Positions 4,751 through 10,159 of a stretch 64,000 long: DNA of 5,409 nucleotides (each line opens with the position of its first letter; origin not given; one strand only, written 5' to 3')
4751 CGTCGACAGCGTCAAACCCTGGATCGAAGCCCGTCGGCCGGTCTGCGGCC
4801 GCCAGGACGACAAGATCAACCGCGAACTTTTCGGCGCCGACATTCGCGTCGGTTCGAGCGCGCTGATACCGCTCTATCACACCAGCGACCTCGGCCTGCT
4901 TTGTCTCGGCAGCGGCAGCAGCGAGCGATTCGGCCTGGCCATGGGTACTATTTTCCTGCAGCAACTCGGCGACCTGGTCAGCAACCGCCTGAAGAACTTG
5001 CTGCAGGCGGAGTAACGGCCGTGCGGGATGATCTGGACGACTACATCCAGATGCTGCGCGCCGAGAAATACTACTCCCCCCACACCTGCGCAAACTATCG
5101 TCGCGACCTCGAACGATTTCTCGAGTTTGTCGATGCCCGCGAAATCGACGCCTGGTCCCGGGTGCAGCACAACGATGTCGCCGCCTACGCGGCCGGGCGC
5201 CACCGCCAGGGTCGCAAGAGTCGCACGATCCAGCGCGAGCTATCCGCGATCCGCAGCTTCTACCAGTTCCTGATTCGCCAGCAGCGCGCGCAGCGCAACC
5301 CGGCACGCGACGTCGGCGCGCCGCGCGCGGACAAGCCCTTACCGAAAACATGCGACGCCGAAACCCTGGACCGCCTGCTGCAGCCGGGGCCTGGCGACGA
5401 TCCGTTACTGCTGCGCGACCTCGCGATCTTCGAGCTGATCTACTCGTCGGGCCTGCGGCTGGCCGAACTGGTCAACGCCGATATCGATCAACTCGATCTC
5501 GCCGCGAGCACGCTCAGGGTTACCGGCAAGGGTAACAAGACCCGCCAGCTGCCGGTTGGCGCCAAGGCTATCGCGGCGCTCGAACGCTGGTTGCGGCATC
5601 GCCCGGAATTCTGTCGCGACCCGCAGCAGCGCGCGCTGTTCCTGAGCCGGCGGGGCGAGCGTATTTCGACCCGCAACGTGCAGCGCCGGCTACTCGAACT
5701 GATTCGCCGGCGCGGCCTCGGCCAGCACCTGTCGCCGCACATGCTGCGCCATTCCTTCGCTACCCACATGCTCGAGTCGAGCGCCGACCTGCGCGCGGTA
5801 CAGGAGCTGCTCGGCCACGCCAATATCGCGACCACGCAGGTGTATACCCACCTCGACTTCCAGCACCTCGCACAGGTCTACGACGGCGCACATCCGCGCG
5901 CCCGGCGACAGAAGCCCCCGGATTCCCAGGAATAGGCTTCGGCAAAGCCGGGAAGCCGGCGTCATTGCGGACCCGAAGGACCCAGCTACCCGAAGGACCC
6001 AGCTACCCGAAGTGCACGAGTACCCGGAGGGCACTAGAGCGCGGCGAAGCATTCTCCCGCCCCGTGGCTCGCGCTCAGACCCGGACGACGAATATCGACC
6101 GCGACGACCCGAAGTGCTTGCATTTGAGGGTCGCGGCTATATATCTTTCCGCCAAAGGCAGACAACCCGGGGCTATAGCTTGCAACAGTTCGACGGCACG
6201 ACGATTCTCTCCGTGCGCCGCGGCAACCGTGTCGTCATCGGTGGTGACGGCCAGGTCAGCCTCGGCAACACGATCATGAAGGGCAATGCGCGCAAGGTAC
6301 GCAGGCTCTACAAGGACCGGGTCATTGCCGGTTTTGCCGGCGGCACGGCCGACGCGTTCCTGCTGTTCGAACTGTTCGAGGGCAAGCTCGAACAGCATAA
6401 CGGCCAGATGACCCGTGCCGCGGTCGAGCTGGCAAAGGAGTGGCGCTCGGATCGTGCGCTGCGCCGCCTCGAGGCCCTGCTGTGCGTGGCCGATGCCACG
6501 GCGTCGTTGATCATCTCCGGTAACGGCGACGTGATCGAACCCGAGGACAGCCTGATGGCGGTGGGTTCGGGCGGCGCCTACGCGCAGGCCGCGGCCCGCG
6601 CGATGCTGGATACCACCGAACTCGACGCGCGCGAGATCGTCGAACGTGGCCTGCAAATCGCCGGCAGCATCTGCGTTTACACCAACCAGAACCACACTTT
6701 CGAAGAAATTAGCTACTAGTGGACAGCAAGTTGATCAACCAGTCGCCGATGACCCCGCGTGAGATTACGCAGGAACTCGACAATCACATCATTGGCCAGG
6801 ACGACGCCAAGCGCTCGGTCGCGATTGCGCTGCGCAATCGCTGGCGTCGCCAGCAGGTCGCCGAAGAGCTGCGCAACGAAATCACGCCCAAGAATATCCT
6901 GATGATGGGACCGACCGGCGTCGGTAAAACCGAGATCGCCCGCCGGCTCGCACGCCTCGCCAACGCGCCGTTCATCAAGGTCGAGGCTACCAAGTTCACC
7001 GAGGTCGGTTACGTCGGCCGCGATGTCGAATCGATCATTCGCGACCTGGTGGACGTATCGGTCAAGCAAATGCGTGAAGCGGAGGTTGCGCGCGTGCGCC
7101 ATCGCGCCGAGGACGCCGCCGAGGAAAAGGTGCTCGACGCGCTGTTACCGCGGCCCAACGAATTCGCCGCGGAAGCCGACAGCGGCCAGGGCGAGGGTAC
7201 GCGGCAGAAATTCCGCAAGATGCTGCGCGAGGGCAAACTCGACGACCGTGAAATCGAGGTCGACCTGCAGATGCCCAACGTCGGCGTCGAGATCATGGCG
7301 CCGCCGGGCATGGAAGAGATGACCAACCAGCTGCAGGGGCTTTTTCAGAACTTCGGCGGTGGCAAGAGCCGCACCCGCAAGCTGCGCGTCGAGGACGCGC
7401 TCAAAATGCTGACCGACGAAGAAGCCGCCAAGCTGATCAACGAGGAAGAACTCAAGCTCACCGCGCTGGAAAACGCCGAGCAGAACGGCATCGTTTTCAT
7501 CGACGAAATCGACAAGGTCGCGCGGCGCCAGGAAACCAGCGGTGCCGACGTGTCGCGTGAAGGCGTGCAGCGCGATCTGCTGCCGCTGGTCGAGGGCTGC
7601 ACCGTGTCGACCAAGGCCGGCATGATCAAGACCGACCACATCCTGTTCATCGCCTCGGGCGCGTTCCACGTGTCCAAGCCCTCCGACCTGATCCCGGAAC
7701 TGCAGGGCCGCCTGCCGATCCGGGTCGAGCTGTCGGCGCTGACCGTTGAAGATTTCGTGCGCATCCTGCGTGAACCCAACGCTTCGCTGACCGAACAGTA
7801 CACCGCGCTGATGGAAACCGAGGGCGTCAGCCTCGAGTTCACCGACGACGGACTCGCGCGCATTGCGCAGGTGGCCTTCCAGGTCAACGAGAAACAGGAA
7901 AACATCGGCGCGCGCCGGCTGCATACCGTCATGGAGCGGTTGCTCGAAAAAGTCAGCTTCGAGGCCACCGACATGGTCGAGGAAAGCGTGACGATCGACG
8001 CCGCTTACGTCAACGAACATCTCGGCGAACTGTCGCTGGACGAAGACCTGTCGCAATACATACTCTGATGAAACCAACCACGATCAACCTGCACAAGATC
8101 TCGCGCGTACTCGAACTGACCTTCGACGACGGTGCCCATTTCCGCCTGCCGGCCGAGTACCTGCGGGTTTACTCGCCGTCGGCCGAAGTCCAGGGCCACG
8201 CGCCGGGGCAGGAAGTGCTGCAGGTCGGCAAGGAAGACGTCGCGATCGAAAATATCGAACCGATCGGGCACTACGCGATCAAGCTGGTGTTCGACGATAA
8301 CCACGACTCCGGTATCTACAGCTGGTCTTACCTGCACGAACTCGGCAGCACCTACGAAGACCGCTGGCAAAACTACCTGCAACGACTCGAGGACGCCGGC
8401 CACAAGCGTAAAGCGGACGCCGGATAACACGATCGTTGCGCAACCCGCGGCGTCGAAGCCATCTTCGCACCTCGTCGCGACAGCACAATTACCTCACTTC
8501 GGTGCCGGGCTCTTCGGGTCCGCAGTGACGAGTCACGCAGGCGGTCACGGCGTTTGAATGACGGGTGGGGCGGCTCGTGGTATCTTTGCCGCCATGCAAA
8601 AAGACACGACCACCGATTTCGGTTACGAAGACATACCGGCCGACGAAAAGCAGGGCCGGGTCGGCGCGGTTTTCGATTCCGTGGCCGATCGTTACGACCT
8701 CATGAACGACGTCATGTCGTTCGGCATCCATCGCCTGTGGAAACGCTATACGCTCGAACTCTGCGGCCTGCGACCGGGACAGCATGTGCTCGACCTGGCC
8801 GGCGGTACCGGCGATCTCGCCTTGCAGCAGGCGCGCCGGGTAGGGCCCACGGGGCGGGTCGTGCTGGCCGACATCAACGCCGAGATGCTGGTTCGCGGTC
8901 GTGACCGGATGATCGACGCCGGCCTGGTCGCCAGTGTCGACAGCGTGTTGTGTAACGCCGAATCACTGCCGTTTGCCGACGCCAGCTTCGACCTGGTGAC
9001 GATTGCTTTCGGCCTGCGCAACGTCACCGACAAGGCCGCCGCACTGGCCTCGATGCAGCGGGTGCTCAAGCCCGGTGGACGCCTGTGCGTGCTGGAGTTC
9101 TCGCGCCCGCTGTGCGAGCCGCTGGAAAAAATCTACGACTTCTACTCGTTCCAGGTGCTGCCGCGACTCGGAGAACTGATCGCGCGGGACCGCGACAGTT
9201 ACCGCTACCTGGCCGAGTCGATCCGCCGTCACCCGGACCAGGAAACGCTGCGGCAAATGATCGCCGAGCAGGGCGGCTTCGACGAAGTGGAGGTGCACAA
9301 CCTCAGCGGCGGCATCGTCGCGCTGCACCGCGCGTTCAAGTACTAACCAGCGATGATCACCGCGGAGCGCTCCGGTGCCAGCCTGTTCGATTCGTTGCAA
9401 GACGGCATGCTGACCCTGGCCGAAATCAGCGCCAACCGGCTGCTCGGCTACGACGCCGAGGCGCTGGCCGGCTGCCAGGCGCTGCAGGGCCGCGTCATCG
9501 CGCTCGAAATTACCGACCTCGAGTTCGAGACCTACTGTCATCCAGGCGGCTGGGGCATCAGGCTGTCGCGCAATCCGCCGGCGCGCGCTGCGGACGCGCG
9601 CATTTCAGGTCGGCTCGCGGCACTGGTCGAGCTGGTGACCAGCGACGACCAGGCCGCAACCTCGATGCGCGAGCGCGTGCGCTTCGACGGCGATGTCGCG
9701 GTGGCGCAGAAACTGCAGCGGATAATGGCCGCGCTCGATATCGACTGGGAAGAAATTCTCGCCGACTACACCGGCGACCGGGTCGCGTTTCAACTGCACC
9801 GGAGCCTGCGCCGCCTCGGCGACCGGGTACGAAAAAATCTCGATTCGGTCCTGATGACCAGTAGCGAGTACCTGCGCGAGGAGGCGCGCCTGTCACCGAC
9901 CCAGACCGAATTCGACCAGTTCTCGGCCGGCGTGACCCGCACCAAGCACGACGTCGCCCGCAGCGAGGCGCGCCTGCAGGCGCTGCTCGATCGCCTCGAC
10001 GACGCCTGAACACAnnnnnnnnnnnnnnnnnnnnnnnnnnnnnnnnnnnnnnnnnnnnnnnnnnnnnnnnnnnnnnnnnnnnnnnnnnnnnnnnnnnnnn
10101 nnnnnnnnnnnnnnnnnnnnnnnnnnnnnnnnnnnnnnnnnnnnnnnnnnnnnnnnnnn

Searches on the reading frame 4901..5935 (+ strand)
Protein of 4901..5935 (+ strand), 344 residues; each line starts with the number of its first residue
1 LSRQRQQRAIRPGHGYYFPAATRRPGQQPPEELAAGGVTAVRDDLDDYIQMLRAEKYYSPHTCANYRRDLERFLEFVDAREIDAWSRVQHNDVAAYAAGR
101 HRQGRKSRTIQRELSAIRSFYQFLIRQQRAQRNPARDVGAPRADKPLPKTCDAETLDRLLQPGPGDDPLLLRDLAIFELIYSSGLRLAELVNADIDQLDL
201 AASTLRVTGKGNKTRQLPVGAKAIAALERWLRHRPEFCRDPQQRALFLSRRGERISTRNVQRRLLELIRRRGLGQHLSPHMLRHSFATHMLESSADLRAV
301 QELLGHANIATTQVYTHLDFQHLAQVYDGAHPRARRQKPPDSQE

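Call 42: search_protein_families(library=pfam, proteins=[window:4901-5935:+], max_evalue=0.00001)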
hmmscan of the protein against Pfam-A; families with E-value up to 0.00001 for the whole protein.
window:4901-5935:+ (344 aa): 3 families
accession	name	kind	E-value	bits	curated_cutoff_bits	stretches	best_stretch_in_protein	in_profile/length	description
PF00589.27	Phage_integrase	-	2.3e-46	158.1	27.1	1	155-322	7-172/172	Phage integrase family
PF02899.23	Phage_int_SAM_1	-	1.8e-23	83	22.3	1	45-128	1-83/83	Phage integrase, N-terminal SAM-like domain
PF13495.12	Phage_int_SAM_4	-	3.6e-06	27.7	27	0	50-125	7-79/85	Phage integrase, N-terminal SAM-like domain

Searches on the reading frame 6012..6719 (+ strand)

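Call 42: search_protein_families(library=pfam, proteins=[window:6012-6719:+], max_evalue=0.00001)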
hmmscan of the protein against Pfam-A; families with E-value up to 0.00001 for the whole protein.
window:6012-6719:+ (235 aa): 1 family
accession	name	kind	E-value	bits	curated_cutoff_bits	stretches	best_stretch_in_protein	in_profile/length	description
PF00227.31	Proteasome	-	2.8e-21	76.5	22.4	1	61-231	3-187/189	Proteasome subunit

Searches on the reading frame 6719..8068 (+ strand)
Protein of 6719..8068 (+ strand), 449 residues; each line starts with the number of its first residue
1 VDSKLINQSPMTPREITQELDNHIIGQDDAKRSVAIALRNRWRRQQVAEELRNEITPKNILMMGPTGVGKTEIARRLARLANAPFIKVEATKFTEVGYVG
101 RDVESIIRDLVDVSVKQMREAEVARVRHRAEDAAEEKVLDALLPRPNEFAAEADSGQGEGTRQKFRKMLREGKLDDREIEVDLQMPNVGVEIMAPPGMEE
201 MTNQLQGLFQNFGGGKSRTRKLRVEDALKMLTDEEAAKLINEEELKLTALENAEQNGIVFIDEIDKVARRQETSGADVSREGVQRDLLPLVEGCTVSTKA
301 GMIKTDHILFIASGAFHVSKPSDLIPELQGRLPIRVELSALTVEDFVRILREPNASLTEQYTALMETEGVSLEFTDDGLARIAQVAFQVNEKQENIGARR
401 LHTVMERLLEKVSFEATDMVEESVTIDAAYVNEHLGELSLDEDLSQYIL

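Call 42: search_protein_families(library=pfam, proteins=[window:6719-8068:+], max_evalue=0.00001)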
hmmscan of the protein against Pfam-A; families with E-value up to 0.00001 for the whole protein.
window:6719-8068:+ (449 aa): 5 families
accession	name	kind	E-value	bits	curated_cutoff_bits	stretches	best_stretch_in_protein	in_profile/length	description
PF07724.20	AAA_2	-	4.3e-35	121.6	27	1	191-335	7-166/166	AAA domain (Cdc48 subfamily)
PF00004.35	AAA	-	7.7e-17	62.4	21.2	2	60-144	1-90/131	ATPase family associated with various cellular activities (AAA)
PF07728.20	AAA_5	-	1.6e-07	31.9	22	0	59-125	1-71/139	AAA domain (dynein-related subfamily)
PF00493.29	MCM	-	3.4e-07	30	23.3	0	6-83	8-83/224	MCM P-loop domain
PF13401.12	AAA_22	-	1.2e-06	29.2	27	0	58-119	6-72/130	AAA domain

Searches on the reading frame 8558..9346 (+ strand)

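Call 42: search_protein_families(library=pfam, proteins=[window:8558-9346:+], max_evalue=0.00001)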
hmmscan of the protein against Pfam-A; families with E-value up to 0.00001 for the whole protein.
window:8558-9346:+ (262 aa): 6 families
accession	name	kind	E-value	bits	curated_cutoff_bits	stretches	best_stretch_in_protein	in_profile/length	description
PF01209.24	Ubie_methyltran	-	3.7e-89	298.5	20.1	1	30-261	4-233/233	ubiE/COQ5 methyltransferase family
PF13649.12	Methyltransf_25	-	2.2e-20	73.6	27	1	77-174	1-97/97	Methyltransferase domain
PF13847.12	Methyltransf_31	-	1.4e-19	70.6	27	1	72-193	2-126/145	Methyltransferase domain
PF08241.18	Methyltransf_11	-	6.1e-19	68.9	21.2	1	78-177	1-94/95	Methyltransferase domain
PF08242.18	Methyltransf_12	-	6e-12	46.6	30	1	78-176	1-98/98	Methyltransferase domain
PF13489.12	Methyltransf_23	-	2.2e-09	37.7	27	1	59-239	7-158/164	Methyltransferase domain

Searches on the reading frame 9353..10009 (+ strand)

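Call 42: search_protein_families(library=pfam, proteins=[window:9353-10009:+], max_evalue=0.00001)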
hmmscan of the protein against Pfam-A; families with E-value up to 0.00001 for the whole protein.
window:9353-10009:+ (218 aa): 1 family
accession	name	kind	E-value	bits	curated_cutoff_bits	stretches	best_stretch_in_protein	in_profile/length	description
PF02036.22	SCP2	-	8.6e-11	42.5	21.3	1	28-125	2-100/101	SCP-2 sterol transfer family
